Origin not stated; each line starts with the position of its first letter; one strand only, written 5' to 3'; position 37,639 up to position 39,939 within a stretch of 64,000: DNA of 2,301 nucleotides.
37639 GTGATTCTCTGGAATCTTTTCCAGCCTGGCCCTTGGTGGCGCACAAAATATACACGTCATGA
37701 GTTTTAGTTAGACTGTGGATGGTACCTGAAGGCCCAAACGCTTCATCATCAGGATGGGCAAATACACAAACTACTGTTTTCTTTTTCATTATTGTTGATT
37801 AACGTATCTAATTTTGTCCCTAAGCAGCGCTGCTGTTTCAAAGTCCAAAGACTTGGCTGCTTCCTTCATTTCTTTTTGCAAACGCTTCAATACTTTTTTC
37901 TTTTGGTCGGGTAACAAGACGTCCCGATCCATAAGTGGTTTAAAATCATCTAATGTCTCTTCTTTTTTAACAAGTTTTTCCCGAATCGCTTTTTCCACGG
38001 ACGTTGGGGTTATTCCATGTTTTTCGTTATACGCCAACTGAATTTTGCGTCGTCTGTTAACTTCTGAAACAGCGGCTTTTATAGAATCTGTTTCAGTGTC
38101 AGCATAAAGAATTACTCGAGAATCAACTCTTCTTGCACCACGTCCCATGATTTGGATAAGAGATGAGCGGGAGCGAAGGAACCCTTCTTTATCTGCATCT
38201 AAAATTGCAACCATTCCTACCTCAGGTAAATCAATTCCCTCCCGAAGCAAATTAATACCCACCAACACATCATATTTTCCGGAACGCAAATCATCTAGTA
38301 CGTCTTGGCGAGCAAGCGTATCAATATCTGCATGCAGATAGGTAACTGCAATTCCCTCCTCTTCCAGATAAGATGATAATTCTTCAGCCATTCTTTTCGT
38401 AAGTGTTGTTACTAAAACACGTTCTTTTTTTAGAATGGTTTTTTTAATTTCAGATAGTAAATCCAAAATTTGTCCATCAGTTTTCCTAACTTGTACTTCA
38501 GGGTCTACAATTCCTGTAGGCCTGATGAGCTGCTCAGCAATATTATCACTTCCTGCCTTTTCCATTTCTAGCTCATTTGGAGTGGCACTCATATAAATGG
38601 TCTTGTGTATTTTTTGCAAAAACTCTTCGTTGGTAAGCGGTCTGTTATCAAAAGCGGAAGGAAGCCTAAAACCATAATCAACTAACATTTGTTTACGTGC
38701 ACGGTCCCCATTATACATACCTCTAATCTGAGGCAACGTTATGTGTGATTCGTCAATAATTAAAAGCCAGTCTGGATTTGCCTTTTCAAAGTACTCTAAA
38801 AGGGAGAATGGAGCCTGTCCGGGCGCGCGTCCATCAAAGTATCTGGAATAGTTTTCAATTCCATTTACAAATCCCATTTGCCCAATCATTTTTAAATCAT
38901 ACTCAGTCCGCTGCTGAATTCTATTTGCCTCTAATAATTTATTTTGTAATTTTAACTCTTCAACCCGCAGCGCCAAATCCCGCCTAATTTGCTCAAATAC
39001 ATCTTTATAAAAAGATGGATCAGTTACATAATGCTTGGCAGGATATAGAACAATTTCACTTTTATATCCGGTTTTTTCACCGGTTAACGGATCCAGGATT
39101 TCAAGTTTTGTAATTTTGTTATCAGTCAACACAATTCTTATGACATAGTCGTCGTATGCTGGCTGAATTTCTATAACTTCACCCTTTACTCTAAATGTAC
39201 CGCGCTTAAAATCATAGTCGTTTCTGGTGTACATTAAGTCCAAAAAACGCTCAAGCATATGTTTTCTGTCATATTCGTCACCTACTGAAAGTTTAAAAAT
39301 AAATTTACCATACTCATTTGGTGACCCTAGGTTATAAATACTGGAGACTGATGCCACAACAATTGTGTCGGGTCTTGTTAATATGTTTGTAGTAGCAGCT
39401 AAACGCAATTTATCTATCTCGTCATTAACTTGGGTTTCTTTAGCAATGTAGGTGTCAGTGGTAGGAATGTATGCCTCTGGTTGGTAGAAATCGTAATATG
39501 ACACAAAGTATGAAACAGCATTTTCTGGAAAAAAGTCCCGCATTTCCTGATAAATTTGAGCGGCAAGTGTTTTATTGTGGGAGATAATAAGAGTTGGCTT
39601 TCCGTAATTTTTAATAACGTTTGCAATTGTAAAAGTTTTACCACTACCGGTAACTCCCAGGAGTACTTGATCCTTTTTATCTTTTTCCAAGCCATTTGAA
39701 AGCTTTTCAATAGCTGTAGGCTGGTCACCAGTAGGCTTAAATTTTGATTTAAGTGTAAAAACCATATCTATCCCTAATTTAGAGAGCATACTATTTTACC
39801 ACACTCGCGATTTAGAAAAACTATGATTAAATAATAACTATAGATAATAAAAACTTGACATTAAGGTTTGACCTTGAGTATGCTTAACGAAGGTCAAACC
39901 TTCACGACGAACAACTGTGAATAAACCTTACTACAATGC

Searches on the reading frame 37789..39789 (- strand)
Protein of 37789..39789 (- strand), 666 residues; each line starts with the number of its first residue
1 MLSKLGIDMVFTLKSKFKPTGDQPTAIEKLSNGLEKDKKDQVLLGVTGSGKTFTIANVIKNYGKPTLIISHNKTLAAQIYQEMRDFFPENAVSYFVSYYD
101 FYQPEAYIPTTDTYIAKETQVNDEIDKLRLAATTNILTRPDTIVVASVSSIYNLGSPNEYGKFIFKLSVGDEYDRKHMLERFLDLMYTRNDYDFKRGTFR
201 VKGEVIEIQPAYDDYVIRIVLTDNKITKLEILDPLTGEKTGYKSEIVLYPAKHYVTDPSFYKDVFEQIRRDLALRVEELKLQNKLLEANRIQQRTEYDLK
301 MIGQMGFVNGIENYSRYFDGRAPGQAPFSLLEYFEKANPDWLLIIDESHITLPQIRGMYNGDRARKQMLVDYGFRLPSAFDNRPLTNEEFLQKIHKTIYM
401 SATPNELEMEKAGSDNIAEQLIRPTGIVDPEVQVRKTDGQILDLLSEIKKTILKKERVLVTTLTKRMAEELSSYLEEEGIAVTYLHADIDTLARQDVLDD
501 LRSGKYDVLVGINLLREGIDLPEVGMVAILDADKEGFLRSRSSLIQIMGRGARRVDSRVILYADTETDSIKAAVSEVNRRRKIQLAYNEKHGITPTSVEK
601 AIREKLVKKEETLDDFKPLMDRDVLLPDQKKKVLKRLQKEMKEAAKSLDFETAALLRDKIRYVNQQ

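Call 102: search_protein_families(library=pfam, proteins=[window:37789-39789:-], max_evalue=0.00001)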
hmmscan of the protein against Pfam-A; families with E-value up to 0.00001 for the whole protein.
window:37789-39789:- (666 aa): 6 families
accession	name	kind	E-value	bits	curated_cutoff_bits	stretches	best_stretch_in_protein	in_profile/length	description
PF17757.6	UvrB_inter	-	8.3e-26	90.4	22.9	1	166-254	2-91/91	UvrB interaction domain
PF00271.37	Helicase_C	-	2.6e-20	73.1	23.5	1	451-553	11-108/110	Helicase conserved C-terminal domain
PF12344.14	UvrB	-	6e-20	71.3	27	1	561-603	1-43/43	Ultra-violet resistance protein B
PF04851.21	ResIII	-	3.6e-12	47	22.5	1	17-118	2-107/164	Type III restriction enzyme, res subunit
PF02151.25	UVR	-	4.6e-10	39.4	21.5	1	631-664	1-34/36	UvrB/uvrC motif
PF00270.35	DEAD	-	2.8e-08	34.1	26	1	22-91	3-73/167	DEAD/DEAH box helicase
